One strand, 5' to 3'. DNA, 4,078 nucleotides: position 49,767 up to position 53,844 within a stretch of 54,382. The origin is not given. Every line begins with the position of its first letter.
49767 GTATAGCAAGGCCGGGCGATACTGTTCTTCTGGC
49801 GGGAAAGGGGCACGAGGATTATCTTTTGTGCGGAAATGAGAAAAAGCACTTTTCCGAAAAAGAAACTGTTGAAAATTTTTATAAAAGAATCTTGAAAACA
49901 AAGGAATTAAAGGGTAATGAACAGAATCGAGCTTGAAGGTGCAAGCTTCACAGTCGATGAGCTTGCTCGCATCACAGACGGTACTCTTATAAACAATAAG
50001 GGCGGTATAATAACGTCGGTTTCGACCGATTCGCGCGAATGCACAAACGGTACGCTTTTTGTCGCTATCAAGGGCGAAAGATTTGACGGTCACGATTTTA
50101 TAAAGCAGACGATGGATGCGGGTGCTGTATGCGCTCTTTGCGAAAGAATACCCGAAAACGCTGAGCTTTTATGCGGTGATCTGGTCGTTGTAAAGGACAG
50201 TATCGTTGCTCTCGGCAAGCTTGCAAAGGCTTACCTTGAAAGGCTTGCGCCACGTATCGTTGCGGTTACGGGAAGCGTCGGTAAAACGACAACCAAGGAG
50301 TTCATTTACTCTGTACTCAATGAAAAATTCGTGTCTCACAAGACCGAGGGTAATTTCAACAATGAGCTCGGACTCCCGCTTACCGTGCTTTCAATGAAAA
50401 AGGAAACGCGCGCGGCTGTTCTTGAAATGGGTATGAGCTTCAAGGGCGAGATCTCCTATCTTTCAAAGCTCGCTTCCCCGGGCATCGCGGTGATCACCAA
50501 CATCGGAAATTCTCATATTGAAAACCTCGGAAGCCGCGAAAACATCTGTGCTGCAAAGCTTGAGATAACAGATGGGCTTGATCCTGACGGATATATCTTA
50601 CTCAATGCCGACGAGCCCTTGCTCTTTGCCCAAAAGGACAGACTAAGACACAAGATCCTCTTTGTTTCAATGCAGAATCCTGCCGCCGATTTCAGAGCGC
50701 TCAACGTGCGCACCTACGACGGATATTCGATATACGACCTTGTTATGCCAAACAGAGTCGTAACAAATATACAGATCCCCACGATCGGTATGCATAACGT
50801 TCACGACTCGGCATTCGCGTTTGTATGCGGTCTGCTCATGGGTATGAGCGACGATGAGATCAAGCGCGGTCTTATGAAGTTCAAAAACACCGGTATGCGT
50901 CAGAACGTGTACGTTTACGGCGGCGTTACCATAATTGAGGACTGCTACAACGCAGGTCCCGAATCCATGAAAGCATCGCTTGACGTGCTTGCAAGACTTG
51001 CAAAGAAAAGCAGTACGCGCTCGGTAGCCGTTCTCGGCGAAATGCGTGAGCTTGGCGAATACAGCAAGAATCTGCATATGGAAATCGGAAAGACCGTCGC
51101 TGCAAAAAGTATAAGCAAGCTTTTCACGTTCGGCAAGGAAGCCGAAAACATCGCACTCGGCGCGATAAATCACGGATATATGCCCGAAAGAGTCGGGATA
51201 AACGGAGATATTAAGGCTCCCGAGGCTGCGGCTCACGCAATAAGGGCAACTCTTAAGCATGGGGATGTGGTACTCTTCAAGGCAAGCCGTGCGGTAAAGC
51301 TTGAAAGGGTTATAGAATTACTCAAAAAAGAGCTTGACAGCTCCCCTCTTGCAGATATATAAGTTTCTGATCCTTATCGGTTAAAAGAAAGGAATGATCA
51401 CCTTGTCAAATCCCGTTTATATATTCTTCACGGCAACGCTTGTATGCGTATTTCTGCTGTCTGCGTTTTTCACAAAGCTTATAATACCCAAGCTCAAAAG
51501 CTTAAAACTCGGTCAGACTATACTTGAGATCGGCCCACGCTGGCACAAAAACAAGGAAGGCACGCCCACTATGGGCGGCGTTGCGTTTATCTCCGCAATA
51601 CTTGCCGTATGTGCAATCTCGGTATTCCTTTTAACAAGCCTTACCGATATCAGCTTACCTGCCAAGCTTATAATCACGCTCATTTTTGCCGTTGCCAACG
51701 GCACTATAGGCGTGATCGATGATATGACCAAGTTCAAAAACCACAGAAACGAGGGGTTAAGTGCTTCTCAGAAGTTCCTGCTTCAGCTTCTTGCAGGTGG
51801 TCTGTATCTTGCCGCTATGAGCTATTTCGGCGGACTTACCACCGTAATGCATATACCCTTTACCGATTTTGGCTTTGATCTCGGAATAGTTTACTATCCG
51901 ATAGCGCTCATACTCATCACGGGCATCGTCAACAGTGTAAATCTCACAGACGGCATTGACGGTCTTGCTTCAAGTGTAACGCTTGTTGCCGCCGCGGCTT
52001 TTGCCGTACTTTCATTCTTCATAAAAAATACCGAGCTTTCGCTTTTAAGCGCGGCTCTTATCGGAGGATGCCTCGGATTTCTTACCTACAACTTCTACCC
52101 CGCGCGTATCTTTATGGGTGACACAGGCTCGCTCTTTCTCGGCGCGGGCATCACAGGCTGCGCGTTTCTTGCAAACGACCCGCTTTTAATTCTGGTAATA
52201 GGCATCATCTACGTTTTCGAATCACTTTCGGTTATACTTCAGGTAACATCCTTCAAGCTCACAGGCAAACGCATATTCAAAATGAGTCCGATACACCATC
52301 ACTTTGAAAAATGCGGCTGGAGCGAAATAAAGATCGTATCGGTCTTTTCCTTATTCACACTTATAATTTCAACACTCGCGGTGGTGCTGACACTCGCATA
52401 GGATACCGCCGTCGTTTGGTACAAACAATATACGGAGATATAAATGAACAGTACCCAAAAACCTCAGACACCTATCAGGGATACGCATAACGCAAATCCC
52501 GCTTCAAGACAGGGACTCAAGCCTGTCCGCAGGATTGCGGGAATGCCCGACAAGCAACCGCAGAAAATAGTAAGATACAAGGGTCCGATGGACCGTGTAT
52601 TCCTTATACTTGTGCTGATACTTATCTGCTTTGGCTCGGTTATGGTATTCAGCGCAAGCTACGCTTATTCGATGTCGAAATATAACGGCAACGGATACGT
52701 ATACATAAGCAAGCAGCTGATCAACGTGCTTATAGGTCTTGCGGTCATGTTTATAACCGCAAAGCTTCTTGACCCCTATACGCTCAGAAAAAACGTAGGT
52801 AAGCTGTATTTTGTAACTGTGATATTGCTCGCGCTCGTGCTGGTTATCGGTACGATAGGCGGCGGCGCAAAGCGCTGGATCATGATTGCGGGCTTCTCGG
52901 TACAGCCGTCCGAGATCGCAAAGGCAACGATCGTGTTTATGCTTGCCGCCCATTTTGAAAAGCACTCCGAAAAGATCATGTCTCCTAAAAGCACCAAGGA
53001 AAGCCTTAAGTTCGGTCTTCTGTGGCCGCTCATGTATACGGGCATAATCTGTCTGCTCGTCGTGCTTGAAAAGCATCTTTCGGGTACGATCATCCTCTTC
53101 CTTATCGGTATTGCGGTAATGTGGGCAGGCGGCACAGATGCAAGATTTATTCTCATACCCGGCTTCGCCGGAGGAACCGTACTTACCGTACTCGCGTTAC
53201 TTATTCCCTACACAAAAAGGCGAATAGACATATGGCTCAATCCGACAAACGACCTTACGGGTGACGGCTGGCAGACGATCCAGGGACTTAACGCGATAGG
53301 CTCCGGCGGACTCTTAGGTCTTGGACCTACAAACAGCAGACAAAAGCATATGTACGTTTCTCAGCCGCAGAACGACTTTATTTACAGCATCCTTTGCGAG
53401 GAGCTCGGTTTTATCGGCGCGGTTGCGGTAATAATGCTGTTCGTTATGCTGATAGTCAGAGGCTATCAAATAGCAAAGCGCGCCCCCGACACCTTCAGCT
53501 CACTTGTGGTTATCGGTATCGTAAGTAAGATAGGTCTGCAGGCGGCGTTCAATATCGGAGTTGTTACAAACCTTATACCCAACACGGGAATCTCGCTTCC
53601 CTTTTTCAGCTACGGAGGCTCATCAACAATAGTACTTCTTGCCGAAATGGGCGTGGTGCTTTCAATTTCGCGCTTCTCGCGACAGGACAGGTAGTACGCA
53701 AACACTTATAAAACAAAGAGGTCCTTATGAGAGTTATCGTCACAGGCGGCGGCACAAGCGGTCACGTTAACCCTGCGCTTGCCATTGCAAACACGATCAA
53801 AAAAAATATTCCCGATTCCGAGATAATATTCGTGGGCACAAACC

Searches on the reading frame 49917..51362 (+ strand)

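Call 39: search_protein_families(library=pfam, proteins=[window:49917-51362:+], max_evalue=0.001)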
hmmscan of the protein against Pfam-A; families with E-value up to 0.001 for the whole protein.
window:49917-51362:+ (481 aa): 3 families
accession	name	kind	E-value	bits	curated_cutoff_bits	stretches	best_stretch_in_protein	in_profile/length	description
PF08245.18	Mur_ligase_M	-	1.6e-42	146.2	24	1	117-303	1-198/200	Mur ligase middle domain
PF02875.26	Mur_ligase_C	-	1.3e-16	62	28.4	1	334-458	9-127/127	Mur ligase, glutamate ligase domain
PF01225.30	Mur_ligase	-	9.8e-10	39.1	21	1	32-85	2-71/95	Mur ligase family, catalytic domain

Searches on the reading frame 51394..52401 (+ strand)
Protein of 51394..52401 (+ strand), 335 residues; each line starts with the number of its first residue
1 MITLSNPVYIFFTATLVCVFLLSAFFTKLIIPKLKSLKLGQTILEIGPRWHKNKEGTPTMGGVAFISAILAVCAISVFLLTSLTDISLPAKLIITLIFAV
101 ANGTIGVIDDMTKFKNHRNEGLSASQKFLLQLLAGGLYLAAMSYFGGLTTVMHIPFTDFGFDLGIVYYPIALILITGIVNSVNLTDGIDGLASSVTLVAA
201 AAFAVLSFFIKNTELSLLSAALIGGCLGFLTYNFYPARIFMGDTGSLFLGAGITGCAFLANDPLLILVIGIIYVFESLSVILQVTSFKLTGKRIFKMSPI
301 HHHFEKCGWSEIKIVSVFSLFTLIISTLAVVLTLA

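Call 39: search_protein_families(library=pfam, proteins=[window:51394-52401:+], max_evalue=0.001)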
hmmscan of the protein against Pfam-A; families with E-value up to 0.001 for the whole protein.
window:51394-52401:+ (335 aa): 2 families
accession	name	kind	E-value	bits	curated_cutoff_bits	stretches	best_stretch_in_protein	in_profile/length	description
PF00953.26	Glycos_transf_4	-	6.3e-38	130.7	27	1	93-257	2-156/160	Glycosyl transferase family 4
PF10555.14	MraY_sig1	-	3.2e-06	26.8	20.1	1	54-66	1-13/13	Phospho-N-acetylmuramoyl-pentapeptide-transferase signature 1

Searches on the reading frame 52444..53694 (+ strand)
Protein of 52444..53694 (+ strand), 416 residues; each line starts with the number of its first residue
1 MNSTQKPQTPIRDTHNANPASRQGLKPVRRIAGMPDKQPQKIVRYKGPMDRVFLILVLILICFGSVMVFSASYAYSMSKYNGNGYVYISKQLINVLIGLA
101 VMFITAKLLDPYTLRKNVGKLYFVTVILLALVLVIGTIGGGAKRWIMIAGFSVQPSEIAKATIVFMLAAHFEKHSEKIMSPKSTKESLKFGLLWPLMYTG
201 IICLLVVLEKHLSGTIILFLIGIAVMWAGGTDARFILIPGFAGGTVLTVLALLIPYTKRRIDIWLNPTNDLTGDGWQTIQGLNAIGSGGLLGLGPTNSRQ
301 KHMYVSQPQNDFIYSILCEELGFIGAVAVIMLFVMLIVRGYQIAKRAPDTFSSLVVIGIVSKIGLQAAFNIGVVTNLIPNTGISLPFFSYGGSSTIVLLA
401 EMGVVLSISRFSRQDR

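Call 39: search_protein_families(library=pfam, proteins=[window:52444-53694:+], max_evalue=0.001)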
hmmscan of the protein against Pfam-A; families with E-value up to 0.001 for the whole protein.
window:52444-53694:+ (416 aa): 1 family
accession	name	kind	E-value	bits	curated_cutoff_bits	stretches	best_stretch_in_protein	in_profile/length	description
PF01098.24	FTSW_RODA_SPOVE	-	1.4e-91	307.6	26.4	1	52-413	3-355/356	Cell cycle protein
